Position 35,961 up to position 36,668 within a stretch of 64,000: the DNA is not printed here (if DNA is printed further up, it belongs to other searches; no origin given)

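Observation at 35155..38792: One-strand C1 operon: MtrA-like corrinoid protein, MtrH-like methyltransferase, ThyA, unknown ORF, MetF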

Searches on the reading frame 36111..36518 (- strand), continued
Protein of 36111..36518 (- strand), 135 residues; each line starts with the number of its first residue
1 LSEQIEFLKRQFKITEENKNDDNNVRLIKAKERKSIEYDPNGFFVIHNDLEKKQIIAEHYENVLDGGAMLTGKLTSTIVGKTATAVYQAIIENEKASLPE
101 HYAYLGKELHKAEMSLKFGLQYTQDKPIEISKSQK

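Call 57: search_protein_families(library=ncbifam, proteins=[L091:1530-2429:+, L104:3031-4014:+, L114:5097-6005:+, L093:5103-6017:+, L101:1612-2382:+, L101:759-1607:+], max_evalue=0.001)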
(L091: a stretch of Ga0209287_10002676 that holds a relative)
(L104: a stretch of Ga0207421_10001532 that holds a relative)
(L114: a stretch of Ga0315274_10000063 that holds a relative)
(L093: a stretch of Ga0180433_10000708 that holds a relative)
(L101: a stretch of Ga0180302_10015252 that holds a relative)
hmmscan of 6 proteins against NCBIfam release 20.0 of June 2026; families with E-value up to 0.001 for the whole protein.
L091:1530-2429:+ (299 aa): 13 families
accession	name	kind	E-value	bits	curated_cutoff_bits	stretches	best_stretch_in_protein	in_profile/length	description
NF002119.0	PRK00957.1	equivalog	2.2e-75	253.7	258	1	4-295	2-303/306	methionine synthase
NF003317.0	PRK04326.1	equivalog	3e-57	194.3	406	1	3-296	8-322/340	methionine synthase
NF006589.0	PRK09121.1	equivalog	8.7e-29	100.6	392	2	32-191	38-213/342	methionine synthase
NF003556.0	PRK05222.1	equivalog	1e-20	74.3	541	1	32-294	449-742/750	5-methyltetrahydropteroyltriglutamate--homocysteine S-methyltransferase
TIGR01371.1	met_syn_B12ind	equivalog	2.6e-18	66.4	929.95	1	35-294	458-749/754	5-methyltetrahydropteroyltriglutamate--homocysteine S-methyltransferase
NF002272.0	PRK01207.1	equivalog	2.1e-13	50.2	399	2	78-156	92-168/343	methionine synthase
NF006350.0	PRK08575.1-4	equivalog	1.8e-09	37.5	361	1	101-293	121-307/309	5-methyltetrahydropteroyltriglutamate--homocysteine methyltransferase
NF004712.0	PRK06052.1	subfamily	1.8e-08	33.8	387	1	244-294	287-338/344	methionine synthase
NF004889.0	PRK06252.1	subfamily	5.6e-08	32.2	244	1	138-292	180-332/340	methylcobalamin:coenzyme M methyltransferase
NF040654.1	MtaA_Meth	equivalog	3e-07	29.7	400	1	139-292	179-331/337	methylcobamide:CoM methyltransferase MtaA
NF006349.0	PRK08575.1-2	equivalog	8e-07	28.7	322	1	106-295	125-319/323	5-methyltetrahydropteroyltriglutamate--homocysteine methyltransferase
TIGR01463.1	mtaA_cmuA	subfamily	3.5e-06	26.5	235.4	1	108-281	139-327/340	MtaA/CmuA family methyltransferase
NF006348.0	PRK08575.1-1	equivalog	0.00017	21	386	1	102-177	125-202/328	5-methyltetrahydropteroyltriglutamate--homocysteine methyltransferase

L104:3031-4014:+ (327 aa): 9 families
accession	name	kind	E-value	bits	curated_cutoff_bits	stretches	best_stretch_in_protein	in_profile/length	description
NF002119.0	PRK00957.1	equivalog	9.5e-80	268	258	1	30-316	2-303/306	methionine synthase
NF003317.0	PRK04326.1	equivalog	2e-52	178.4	406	1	25-323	4-328/340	methionine synthase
NF003556.0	PRK05222.1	equivalog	1.1e-23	84.1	541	1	30-317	420-744/750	5-methyltetrahydropteroyltriglutamate--homocysteine S-methyltransferase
TIGR01371.1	met_syn_B12ind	equivalog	1.5e-22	80.4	929.95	1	30-314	426-748/754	5-methyltetrahydropteroyltriglutamate--homocysteine S-methyltransferase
NF006589.0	PRK09121.1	equivalog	3.6e-18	65.7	392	1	28-214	3-213/342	methionine synthase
NF002272.0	PRK01207.1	equivalog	1.2e-13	51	399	1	98-320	88-342/343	methionine synthase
NF006348.0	PRK08575.1-1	equivalog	2e-07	30.7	386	1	99-208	98-205/328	5-methyltetrahydropteroyltriglutamate--homocysteine methyltransferase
NF006349.0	PRK08575.1-2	equivalog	1.2e-05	24.9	322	1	118-187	115-181/323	5-methyltetrahydropteroyltriglutamate--homocysteine methyltransferase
NF040654.1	MtaA_Meth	equivalog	0.00022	20.3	400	0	203-315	226-333/337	methylcobamide:CoM methyltransferase MtaA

L114:5097-6005:+ (302 aa): 11 families
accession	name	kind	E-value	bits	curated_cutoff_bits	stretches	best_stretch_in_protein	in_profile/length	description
NF002119.0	PRK00957.1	equivalog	1.9e-80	270.3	258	1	7-297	2-304/306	methionine synthase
NF003317.0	PRK04326.1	equivalog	5.5e-51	173.7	406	1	6-299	8-324/340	methionine synthase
NF006589.0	PRK09121.1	equivalog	1.2e-27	96.9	392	2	39-192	44-213/342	methionine synthase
NF003556.0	PRK05222.1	equivalog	3.2e-21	76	541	1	7-297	420-744/750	5-methyltetrahydropteroyltriglutamate--homocysteine S-methyltransferase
TIGR01371.1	met_syn_B12ind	equivalog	6.4e-19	68.5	929.95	1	7-295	426-749/754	5-methyltetrahydropteroyltriglutamate--homocysteine S-methyltransferase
NF002272.0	PRK01207.1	equivalog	2.9e-13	49.7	399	2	230-299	271-341/343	methionine synthase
NF004712.0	PRK06052.1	subfamily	9.6e-07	28.2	387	1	241-296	283-339/344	methionine synthase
NF006348.0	PRK08575.1-1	equivalog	7e-05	22.3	386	1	102-163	124-185/328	5-methyltetrahydropteroyltriglutamate--homocysteine methyltransferase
NF040654.1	MtaA_Meth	equivalog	0.00013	21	400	0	176-296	221-334/337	methylcobamide:CoM methyltransferase MtaA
NF004889.0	PRK06252.1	subfamily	0.00023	20.3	244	0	168-295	215-334/340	methylcobalamin:coenzyme M methyltransferase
NF006349.0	PRK08575.1-2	equivalog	0.00038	19.9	322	0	106-164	124-181/323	5-methyltetrahydropteroyltriglutamate--homocysteine methyltransferase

L093:5103-6017:+ (304 aa): 12 families
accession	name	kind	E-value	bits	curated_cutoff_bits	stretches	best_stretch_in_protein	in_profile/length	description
NF002119.0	PRK00957.1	equivalog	1.5e-73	247.6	258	1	6-296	3-304/306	methionine synthase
NF003317.0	PRK04326.1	equivalog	2.8e-52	178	406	1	4-296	8-322/340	methionine synthase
NF006589.0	PRK09121.1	equivalog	2.7e-23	82.6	392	1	41-191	47-213/342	methionine synthase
NF003556.0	PRK05222.1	equivalog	6.1e-18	65.1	541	1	78-296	513-744/750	5-methyltetrahydropteroyltriglutamate--homocysteine S-methyltransferase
TIGR01371.1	met_syn_B12ind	equivalog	1.2e-16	60.9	929.95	1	72-295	513-750/754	5-methyltetrahydropteroyltriglutamate--homocysteine S-methyltransferase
NF002272.0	PRK01207.1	equivalog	5.9e-14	52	399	1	78-296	92-339/343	methionine synthase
NF004889.0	PRK06252.1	subfamily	8.4e-11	41.4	244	1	109-298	141-338/340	methylcobalamin:coenzyme M methyltransferase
NF006350.0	PRK08575.1-4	equivalog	1.5e-10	41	361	1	101-291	121-305/309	5-methyltetrahydropteroyltriglutamate--homocysteine methyltransferase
NF040654.1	MtaA_Meth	equivalog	4.7e-10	38.9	400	1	119-295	159-334/337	methylcobamide:CoM methyltransferase MtaA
NF004712.0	PRK06052.1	subfamily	1.1e-08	34.6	387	1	244-296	287-340/344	methionine synthase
TIGR01463.1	mtaA_cmuA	subfamily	2.7e-06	26.9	235.4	1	148-296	189-338/340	MtaA/CmuA family methyltransferase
NF006349.0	PRK08575.1-2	equivalog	0.00063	19.2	322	1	63-292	89-316/323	5-methyltetrahydropteroyltriglutamate--homocysteine methyltransferase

L101:1612-2382:+ (256 aa): 7 families
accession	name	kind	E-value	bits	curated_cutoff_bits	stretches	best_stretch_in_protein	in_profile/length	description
TIGR03283.1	thy_syn_methano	equivalog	3.9e-40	137.5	174.55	1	7-248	2-198/201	thymidylate synthase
NF002495.0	PRK01827.1-1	equivalog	3.7e-13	49.6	327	1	132-256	111-233/279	thymidylate synthase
NF002497.0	PRK01827.1-3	equivalog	1.3e-11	44.3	327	1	135-253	107-218/264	thymidylate synthase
NF002496.0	PRK01827.1-2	equivalog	2.6e-10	39.9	325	1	135-255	161-274/318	thymidylate synthase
TIGR03284.1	thym_sym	equivalog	4.2e-10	39.3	108.35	1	135-253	139-250/296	thymidylate synthase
NF002499.0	PRK01827.1-5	equivalog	1.1e-08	34.7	405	1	135-253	107-218/264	thymidylate synthase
NF010393.0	PRK13821.1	equivalog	4.1e-05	22.7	576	1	132-253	150-266/323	thymidylate synthase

L101:759-1607:+ (282 aa): 5 families
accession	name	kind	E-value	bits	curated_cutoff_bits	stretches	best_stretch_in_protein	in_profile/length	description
NF002128.0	PRK00964.1-6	equivalog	3.7e-66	223.9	568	1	4-275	111-369/390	tetrahydromethanopterin S-methyltransferase subunit A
NF002126.0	PRK00964.1-4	subfamily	1.4e-50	171.5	161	1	4-152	10-156/186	tetrahydromethanopterin S-methyltransferase subunit A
TIGR01111.1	mtrA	equivalog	2.4e-50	171.3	249.15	1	4-160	10-164/238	tetrahydromethanopterin S-methyltransferase subunit A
NF010654.0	PRK14053.1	equivalog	1.2e-42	145.6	279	1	4-148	7-145/197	methyltransferase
TIGR00284.1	TIGR00284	hypoth_equivalog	5.6e-11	41.7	256.65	1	223-276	442-496/497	dihydropteroate synthase-like protein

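Call 63: predict_structure(alignment_id=A4)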
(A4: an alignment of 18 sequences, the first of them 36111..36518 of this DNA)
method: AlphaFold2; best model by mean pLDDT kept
length: 135 residues; sequences in the alignment: 18
mean_pLDDT: 83.8   pTM: 0.70
mean pLDDT of the five models: 83.8, 83.5, 82.0, 81.6, 80.6
residues with pLDDT >= 90: 63; 70-90: 48; 50-70: 20; < 50: 4
segments of 3 or more residues with pLDDT < 50: 18-20
pLDDT, mean of each block of 10 residues (from residue 1): 70 56 74 82 94 97 81 93 96 81 94 96 88 58
secondary structure, 60 per line:
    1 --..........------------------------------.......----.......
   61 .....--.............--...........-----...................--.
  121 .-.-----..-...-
elements in order: H3-12 E43-49 E54-65 E68-80 H83-93 H99-117

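Call 88: search_protein_families(library=pfam, proteins=[P0148, P0269, P0242, P0182, P0247, P0276, P0176, P0166, P0151], max_evalue=0.001)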
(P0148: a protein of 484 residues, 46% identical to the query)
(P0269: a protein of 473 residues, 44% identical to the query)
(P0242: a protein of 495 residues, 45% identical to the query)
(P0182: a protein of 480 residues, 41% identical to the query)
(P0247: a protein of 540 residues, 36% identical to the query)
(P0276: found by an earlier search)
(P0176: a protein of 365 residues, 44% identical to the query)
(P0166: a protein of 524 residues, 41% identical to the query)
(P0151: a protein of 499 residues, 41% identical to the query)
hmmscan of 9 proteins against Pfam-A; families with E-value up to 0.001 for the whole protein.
P0148 (484 aa): 3 families
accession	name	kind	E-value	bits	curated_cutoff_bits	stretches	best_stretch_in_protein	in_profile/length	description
PF00303.24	Thymidylat_synt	-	3.5e-19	69.4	24.3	1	258-394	93-235/266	Thymidylate synthase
PF04208.19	MtrA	-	6.9e-19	68.6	25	1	2-145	3-148/173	Tetrahydromethanopterin S-methyltransferase, subunit A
PF14251.12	PterinBD-DUF4346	-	1.1e-16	61.8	29.6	1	394-472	2-86/86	PterinBD-DUF4346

P0269 (473 aa): 3 families
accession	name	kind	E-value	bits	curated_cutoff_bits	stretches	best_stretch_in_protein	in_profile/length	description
PF00303.24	Thymidylat_synt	-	1.1e-25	90.7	24.3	1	248-412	92-256/266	Thymidylate synthase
PF14251.12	PterinBD-DUF4346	-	2.9e-19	70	29.6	1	390-467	1-86/86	PterinBD-DUF4346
PF04208.19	MtrA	-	1.2e-15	58.1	25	1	9-142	17-153/173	Tetrahydromethanopterin S-methyltransferase, subunit A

P0242 (495 aa): 3 families
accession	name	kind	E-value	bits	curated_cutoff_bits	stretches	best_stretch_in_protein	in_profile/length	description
PF14251.12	PterinBD-DUF4346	-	2.2e-19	70.5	29.6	1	412-490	2-86/86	PterinBD-DUF4346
PF00303.24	Thymidylat_synt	-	1.4e-13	51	24.3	1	274-395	92-218/266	Thymidylate synthase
PF04208.19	MtrA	-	4.1e-09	36.8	25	1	21-159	14-149/173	Tetrahydromethanopterin S-methyltransferase, subunit A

P0182 (480 aa): 3 families
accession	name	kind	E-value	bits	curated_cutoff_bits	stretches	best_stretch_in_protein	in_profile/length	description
PF14251.12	PterinBD-DUF4346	-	1.9e-23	83.4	29.6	1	397-475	2-86/86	PterinBD-DUF4346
PF00303.24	Thymidylat_synt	-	6.5e-21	75.1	24.3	1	258-393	87-229/266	Thymidylate synthase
PF04208.19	MtrA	-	6.2e-12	45.9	25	1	2-147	6-148/173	Tetrahydromethanopterin S-methyltransferase, subunit A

P0247 (540 aa): 3 families
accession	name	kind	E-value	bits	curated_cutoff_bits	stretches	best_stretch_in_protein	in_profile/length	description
PF04208.19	MtrA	-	1.5e-54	184.7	25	1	7-162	5-163/173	Tetrahydromethanopterin S-methyltransferase, subunit A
PF14251.12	PterinBD-DUF4346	-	7.3e-17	62.4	29.6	1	189-265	7-86/86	PterinBD-DUF4346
PF00303.24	Thymidylat_synt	-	2.7e-13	50.1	24.3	1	399-538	104-221/266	Thymidylate synthase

P0276 (492 aa): 3 families
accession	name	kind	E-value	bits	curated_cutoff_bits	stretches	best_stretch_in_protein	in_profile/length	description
PF04208.19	MtrA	-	4.2e-44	150.7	25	1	2-167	6-168/173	Tetrahydromethanopterin S-methyltransferase, subunit A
PF14251.12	PterinBD-DUF4346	-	4.1e-21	76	29.6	1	408-488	2-86/86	PterinBD-DUF4346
PF00303.24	Thymidylat_synt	-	4.4e-20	72.4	24.3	1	206-392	51-223/266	Thymidylate synthase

P0176 (365 aa): 2 families
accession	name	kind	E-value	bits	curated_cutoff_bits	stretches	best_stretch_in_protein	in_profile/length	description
PF14251.12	PterinBD-DUF4346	-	3.7e-21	76.1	29.6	1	281-361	2-86/86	PterinBD-DUF4346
PF00303.24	Thymidylat_synt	-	2.2e-20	73.4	24.3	1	78-265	50-223/266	Thymidylate synthase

P0166 (524 aa): 2 families
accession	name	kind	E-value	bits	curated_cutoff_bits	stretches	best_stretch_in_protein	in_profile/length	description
PF04208.19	MtrA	-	2.2e-43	148.3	25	1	265-426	5-162/173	Tetrahydromethanopterin S-methyltransferase, subunit A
PF14251.12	PterinBD-DUF4346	-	8.1e-22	78.2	29.6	1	442-521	1-86/86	PterinBD-DUF4346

P0151 (499 aa): 2 families
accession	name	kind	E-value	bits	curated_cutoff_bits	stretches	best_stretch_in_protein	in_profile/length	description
PF14251.12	PterinBD-DUF4346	-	7.5e-22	78.4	29.6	1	416-495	2-86/86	PterinBD-DUF4346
PF20123.4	DUF6513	-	3.3e-08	34.2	23.9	1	3-78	11-84/86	Family of unknown function (DUF6513)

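Call 90: fold_search(model_id=the predicted structure, library=pdb)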
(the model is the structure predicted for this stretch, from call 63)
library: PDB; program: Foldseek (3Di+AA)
matches with E <= 10: 579; with E <= 0.001: 0
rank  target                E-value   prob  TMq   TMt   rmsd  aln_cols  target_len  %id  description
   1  3jc8_Ma               1.1e-01  0.51  0.22  0.10   5.3        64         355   17  Architectural model of the type IVa pilus machine in a piliated state (released 2016-03-16)
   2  9f90_H                2.5e-01  0.33  0.24  0.27  11.4        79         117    9  Crystal structure of a designed three-motif Respiratory Syncytial Virus immunogen in complex with motavizumab fab (released 2025-05-21)
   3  6uxe_D                2.6e-01  0.14  0.19  0.20  12.6       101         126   16  Structure of the human mitochondrial desulfurase complex Nfs1-ISCU2(M140I)-ISD11 with E.coli ACP1 at 1.57 A resolution (released 2019-11-20)
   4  7rtk_D                3.1e-01  0.14  0.20  0.21  13.9       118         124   13  Structure of the (NIAU)2 complex with N-terminal mutation of ISCU2 Y35D at 2.5 A resolution (released 2021-08-25)
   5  6wih_D                3.8e-01  0.12  0.19  0.21  12.6       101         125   16  N-terminal mutation of ISCU2 (L35H36) traps Nfs1 Cys loop in the active site of ISCU2 without metal present. Structure (released 2020-05-13)
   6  3ile                  4.0e-01  0.54  0.28  0.26   6.4        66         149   11  Crystal structure of ORF157-E86A of Acidianus filamentous virus 1 (released 2010-03-23)
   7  8esq_3                4.3e-01  0.60  0.41  0.36   9.4        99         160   14  Ytm1 associated nascent 60S ribosome State 2 (released 2022-11-30)
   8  1q48_MODEL_1_A        4.3e-01  0.11  0.20  0.20  16.5       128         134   18  Solution NMR Structure of The Haemophilus Influenzae Iron-Sulfur Cluster Assembly Protein U (IscU) with Zinc B (released 2003-11-18)
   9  9qlq_NB               4.3e-01  0.08  0.18  0.19  25.3       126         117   13  NMT1-NAC bound human RNC with full length ARF1 - alternative State (released 2026-02-18)
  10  5wkp_H                4.3e-01  0.07  0.18  0.19  14.8       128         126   12  Crystal Structure of the Human mitochondrial Cysteine Desulfurase in complex with ISD11 and Iron-Sulfur Cluster Scaffo (released 2017-11-15)
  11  8tm6_N                4.5e-01  0.11  0.19  0.13  13.5        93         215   12  Human premature 20S proteasome assembly intermediate (released 2024-10-23)
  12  3ii2                  4.8e-01  0.54  0.29  0.27   6.2        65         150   14  Structure of ORF157 from Acidianus Filamentous Virus 1 (released 2010-03-23)
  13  8pk8_D                5.5e-01  0.11  0.20  0.21  12.5       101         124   16  Structure of the human mitochondrial iron-sulfur cluster biosynthesis complex during persulfide transfer (persulfide o (released 2024-05-01)
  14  6w1d_D                5.5e-01  0.10  0.20  0.20  13.7       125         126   15  Structure of human mitochondrial complex Nfs1-ISCU2 (WT)-ISD11 with E.coli ACP1 at 1.8 A resolution (NIAU)2 (released 2020-03-18)
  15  2ys3_MODEL_1_A        6.6e-01  0.23  0.29  0.28   6.6        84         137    6  Solution structure of the PH domain of Kindlin-3 from human (released 2007-10-09)
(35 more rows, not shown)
